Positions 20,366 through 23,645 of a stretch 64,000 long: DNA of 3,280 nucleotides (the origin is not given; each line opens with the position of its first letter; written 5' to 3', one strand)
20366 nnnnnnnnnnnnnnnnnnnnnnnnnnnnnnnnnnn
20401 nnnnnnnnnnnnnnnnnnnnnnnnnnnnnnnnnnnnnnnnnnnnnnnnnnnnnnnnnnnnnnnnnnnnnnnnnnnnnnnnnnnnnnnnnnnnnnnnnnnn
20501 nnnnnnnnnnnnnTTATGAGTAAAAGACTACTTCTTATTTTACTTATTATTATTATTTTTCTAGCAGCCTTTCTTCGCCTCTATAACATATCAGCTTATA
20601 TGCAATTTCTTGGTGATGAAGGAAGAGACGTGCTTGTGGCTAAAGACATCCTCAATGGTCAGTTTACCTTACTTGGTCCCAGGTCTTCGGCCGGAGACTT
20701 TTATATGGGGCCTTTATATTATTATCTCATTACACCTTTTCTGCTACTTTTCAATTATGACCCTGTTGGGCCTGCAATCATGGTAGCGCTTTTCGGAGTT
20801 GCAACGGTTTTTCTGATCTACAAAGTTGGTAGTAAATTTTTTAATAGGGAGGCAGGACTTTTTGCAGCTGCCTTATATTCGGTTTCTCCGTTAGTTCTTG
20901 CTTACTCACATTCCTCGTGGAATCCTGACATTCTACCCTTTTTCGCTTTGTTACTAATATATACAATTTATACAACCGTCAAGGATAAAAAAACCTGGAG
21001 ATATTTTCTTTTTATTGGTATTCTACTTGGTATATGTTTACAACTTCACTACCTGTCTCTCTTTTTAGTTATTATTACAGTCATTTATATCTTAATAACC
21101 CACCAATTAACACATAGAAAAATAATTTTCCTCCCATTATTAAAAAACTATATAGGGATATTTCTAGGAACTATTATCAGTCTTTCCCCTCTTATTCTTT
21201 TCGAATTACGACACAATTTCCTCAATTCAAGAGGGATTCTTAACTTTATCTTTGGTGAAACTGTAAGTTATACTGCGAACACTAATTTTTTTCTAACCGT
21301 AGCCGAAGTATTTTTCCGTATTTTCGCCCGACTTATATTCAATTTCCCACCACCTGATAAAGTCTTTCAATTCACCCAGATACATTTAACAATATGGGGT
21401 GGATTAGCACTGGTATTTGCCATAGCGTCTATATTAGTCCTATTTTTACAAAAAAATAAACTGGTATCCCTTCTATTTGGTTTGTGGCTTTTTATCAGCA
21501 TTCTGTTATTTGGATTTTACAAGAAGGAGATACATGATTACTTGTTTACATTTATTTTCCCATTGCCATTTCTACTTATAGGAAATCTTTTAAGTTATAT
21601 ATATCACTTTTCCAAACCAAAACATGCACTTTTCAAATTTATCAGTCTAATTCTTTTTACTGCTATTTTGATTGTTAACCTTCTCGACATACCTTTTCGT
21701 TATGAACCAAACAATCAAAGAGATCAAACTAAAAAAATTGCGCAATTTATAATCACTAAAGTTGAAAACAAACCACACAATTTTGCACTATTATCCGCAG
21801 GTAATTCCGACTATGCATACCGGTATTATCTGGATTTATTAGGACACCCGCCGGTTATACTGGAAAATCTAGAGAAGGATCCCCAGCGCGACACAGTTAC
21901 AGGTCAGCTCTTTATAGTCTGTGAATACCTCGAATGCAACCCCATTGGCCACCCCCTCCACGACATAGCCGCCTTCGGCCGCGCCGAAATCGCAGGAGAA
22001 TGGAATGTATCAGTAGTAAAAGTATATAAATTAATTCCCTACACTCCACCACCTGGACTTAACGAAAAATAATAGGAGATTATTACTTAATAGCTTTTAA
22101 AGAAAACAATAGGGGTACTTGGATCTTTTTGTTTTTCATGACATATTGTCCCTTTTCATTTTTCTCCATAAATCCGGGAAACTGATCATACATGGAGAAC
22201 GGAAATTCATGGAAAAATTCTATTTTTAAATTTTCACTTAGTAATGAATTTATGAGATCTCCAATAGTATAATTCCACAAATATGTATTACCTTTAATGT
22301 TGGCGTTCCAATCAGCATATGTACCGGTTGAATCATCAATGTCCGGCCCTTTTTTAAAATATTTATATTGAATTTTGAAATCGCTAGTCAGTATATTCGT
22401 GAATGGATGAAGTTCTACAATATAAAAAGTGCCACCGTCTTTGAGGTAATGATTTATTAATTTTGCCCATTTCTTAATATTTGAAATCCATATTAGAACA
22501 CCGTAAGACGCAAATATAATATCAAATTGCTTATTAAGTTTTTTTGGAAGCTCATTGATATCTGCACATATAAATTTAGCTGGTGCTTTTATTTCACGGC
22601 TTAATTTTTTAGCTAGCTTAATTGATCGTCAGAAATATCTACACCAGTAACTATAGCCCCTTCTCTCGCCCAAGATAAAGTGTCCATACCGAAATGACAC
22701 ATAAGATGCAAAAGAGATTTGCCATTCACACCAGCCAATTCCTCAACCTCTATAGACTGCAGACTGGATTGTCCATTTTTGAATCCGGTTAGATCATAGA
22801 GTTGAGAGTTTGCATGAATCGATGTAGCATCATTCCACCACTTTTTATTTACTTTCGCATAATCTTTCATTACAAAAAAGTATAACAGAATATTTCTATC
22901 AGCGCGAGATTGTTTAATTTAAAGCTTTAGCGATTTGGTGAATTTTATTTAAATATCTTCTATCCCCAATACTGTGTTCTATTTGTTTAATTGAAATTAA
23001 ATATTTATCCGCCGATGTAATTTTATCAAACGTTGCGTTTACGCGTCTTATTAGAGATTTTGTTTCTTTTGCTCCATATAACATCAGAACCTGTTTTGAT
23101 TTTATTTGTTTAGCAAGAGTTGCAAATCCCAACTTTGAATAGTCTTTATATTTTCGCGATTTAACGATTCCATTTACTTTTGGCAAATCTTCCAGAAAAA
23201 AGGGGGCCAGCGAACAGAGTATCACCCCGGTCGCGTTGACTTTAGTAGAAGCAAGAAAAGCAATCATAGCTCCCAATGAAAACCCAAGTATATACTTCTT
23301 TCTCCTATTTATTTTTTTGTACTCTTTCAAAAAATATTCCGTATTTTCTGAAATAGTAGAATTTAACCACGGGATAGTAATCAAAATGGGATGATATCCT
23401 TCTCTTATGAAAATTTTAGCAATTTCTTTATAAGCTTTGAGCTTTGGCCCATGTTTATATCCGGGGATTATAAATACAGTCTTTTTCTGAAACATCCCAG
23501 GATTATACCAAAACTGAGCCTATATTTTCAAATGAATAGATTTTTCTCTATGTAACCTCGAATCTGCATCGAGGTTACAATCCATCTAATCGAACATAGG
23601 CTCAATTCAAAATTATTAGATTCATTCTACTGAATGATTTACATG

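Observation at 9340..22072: Nucleotide-sugar island feeding a Und-P-pentose (ArnC/ArnT-like) glycosylation module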

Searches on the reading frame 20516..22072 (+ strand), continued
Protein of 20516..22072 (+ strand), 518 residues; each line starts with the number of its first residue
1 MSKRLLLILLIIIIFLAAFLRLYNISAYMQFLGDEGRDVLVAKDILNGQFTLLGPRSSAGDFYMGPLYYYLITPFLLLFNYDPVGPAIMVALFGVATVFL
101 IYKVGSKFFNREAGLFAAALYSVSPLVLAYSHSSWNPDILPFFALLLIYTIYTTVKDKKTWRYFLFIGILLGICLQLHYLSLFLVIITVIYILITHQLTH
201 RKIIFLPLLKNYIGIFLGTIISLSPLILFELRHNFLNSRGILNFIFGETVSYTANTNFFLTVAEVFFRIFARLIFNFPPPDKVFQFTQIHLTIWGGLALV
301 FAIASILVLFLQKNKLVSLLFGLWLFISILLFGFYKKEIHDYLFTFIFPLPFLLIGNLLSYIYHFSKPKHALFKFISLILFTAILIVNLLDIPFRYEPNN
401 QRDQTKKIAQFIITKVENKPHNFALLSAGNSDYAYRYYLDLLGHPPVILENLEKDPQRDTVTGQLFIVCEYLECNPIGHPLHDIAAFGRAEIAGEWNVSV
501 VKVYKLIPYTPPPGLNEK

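Call 20: find_related_loci(query=A1, collection=genome_contigs, flank=10000)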
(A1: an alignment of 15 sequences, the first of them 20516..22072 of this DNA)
Query A1 (518 aa) in genome_contigs; peptide patterns used: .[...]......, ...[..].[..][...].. (x = any residue, [..] = any of these).
575 stretches matched a pattern; 504 encode a relative of the query (tblastn E <= 1e-3); the best 80 are kept; 80 distinct loci.
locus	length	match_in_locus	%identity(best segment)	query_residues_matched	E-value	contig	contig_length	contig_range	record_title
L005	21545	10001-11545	66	1-509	0e+0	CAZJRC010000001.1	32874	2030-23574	MAG TPA_asm: uncultured Gammaproteobacteria bacterium isolate binchicken_co251_951 genome assembly, contig: NODE_1857_le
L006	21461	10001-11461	60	17-509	0e+0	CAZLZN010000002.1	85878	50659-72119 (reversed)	MAG TPA_asm: uncultured Gammaproteobacteria bacterium isolate SRP278252_co2_871 genome assembly, contig: NODE_377_length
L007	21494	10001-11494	55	17-510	0e+0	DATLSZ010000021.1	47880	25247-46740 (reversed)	MAG TPA_asm: Candidatus Acidiferrales bacterium isolate SMAG_U13943 k141_683847, whole genome shotgun sequence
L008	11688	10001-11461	55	23-509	3e-177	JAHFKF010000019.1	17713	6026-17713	MAG: Candidatus Levyibacteriota bacterium isolate nzgw403 NODE_2001_length_17714_cov_3.284772, whole genome shotgun sequ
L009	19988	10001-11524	55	1-509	0e+0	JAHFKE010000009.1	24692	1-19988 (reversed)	MAG: Candidatus Levyibacteriota bacterium isolate nzgw402 NODE_1173_length_24693_cov_4.215001, whole genome shotgun sequ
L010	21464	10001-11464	55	21-509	2e-175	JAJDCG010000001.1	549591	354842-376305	MAG: Candidatus Levyibacteriota bacterium isolate OFTM197 OFTM197_0, whole genome shotgun sequence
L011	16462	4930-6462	54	1-507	8e-175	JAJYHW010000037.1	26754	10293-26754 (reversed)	MAG: bacterium isolate DBS1-3.bin97 NODE_3023_length_26754_cov_1.3581, whole genome shotgun sequence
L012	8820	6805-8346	54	1-509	2e-174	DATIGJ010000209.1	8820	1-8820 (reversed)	MAG TPA_asm: Patescibacteria group bacterium isolate SMAG_U16418 k141_1114171, whole genome shotgun sequence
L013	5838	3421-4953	53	1-507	4e-176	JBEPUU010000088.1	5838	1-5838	MAG: bacterium isolate 22E.metabat2_refined.014_sub NODE_14329_length_5838_cov_5.184160, whole genome shotgun sequence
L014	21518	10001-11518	54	3-510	1e-171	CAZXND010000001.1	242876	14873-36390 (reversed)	MAG TPA_asm: uncultured Gammaproteobacteria bacterium isolate SRP192515_co1_195 genome assembly, contig: NODE_19_length_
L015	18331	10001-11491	55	17-509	1e-171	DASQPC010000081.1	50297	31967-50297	MAG TPA_asm: Candidatus Methylomirabilota bacterium isolate SMAG_U10819 k141_829242, whole genome shotgun sequence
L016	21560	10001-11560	52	2-513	1e-170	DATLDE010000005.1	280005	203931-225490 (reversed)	MAG TPA_asm: Candidatus Limnocylindrales bacterium isolate SMAG_U14342 k141_4103404, whole genome shotgun sequence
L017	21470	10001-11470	55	25-509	1e-169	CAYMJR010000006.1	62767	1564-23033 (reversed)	MAG TPA_asm: uncultured Gammaproteobacteria bacterium isolate SRP272529_co1_137 genome assembly, contig: NODE_494_length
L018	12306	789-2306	52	3-507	2e-169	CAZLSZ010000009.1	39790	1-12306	MAG TPA_asm: uncultured Gammaproteobacteria bacterium isolate SRP170004_co1_21 genome assembly, contig: NODE_1325_length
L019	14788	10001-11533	52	1-509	2e-168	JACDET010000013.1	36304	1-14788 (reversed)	MAG: Candidatus Levyibacteriota bacterium isolate MGR_bin367 SD2903_NODE_109_length_36304_cov_1.138624, whole genome sho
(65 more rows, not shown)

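Call 38: predict_structure(alignment_id=A2)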
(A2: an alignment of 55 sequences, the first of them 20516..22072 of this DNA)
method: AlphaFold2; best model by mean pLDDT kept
length: 518 residues; sequences in the alignment: 55
mean_pLDDT: 91.6   pTM: 0.90
mean pLDDT of the five models: 91.6, 91.4, 90.2, 88.5, 87.5
residues with pLDDT >= 90: 372; 70-90: 128; 50-70: 17; < 50: 1
segments of 3 or more residues with pLDDT < 50: none
pLDDT, mean of each block of 10 residues (from residue 1): 90 97 90 87 95 84 91 96 94 97 98 98 93 78 98 93 96 94 96 92 87 97 93 88 72 72 95 94 93 96 98 96 98 86 93 98 92 97 96 84 93 95 89 93 93 87 94 87 90 93 94 66
secondary structure, 60 per line:
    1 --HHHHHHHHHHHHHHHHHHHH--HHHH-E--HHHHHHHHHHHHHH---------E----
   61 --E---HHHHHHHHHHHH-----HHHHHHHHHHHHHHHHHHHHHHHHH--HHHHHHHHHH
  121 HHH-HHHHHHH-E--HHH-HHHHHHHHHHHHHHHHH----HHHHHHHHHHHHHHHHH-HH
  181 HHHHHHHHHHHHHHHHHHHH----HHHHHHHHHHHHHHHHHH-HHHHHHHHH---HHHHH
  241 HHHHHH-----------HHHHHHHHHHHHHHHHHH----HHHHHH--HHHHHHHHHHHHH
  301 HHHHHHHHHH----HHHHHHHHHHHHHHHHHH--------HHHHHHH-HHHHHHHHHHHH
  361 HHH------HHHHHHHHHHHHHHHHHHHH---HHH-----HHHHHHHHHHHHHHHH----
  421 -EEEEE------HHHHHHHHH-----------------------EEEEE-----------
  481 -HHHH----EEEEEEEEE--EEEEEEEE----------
elements in order: H3-22 H25-28 H33-46 H67-78 H84-108 H111-123 H125-131 H140-156 H161-177 H179-200 H205-222 H224-232 H236-246 H258-275 H280-285 H288-310 H315-332 H341-347 H349-363 H370-389 H401-416 E422-426 H433-441 E465-469 H482-485 E490-498 E501-508

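Call 42: fold_search(model_id=the predicted structure, library=pdb)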
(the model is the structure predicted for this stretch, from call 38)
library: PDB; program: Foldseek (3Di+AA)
matches with E <= 10: 358; with E <= 0.001: 30
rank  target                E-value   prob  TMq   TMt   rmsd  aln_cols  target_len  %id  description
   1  5f15                  1.0e-07  1.00  0.60  0.58   9.7       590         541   13  Crystal Structure of ArnT from Cupriavidus metallidurans bound to Undecaprenyl phosphate (released 2016-02-17)
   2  5ezm                  1.5e-07  1.00  0.62  0.60   8.3       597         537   12  Crystal Structure of ArnT from Cupriavidus metallidurans in the apo state (released 2016-02-17)
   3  9n9j_I                2.2e-07  1.00  0.62  0.47  11.3       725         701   12  Structure of a GRP94 folding intermediate engaged with a CCDC134- and FKBP11-bound secretory translocon (released 2025-11-19)
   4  3wak                  2.6e-07  1.00  0.51  0.33  15.6       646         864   12  Crystal structure of the Archaeoglobus fulgidus oligosaccharyltransferase (O29867_ARCFU) in the apo form (released 2013-10-30)
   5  8pn9_A                4.1e-07  1.00  0.56  0.45  11.8       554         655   13  Structure of human oligosaccharyltransferase OST-A complex bound to NGI-1 (released 2024-05-08)
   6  3waj                  6.5e-07  1.00  0.49  0.34  14.7       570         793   13  Crystal structure of the Archaeoglobus fulgidus oligosaccharyltransferase (O29867_ARCFU) complex with Zn and sulfate (released 2013-10-30)
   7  9s6t_A                8.4e-07  1.00  0.53  0.57   8.2       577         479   15  Ternary cryo-EM structure of chicken ALG12 with Dol25-PP-GlcNAc2Man7, Dol25-P-Man, and Fab (released 2026-03-18)
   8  7e9s_A                1.1e-06  1.00  0.51  0.33  11.9       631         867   13  Archaeal oligosaccharyltransferase AglB from Archaeoglobus fulgidus in complex with an inhibitory peptide and a dolich (released 2021-09-08)
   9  6s7t_A                1.7e-06  1.00  0.57  0.43  15.6       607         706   11  Cryo-EM structure of human oligosaccharyltransferase complex OST-B (released 2019-12-18)
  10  6s7o_A                1.7e-06  1.00  0.57  0.47  11.9       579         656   14  Cryo-EM structure of human oligosaccharyltransferase complex OST-A (released 2019-12-18)
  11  8b6l_I                1.7e-06  1.00  0.58  0.45  10.9       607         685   12  Subtomogram average of the human Sec61-TRAP-OSTA-translocon (released 2022-12-07)
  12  5gmy_A                3.1e-06  1.00  0.52  0.34  14.7       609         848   12  Crystal structure of the Archaeoglobus fulgidus oligosaccharyltransferase (O29867_ARCFU) tethered with an acceptor pep (released 2017-02-01)
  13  6ftg_5                3.4e-06  1.00  0.54  0.45  14.0       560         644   14  Subtomogram average of OST-containing ribosome-translocon complexes from canine rough microsomal membranes (released 2018-03-21)
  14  8agc_A                4.2e-06  1.00  0.55  0.43  14.2       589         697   14  Structure of yeast oligosaccharylransferase complex with lipid-linked oligosaccharide and non-acceptor peptide bound (released 2022-12-07)
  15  8agb_A                5.2e-06  1.00  0.57  0.48  12.6       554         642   14  Structure of yeast oligosaccharylransferase complex with lipid-linked oligosaccharide bound (released 2022-12-07)
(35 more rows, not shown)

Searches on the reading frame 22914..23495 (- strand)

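Call 8: search_protein_families(library=pfam, proteins=[window:22914-23495:-], max_evalue=0.01)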
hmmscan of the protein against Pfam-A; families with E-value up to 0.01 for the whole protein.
window:22914-23495:- (193 aa): 1 family
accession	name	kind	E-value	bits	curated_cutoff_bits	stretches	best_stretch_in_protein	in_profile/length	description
PF12146.15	Hydrolase_4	-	0.00011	22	27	0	55-103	65-114/239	Serine aminopeptidase, S33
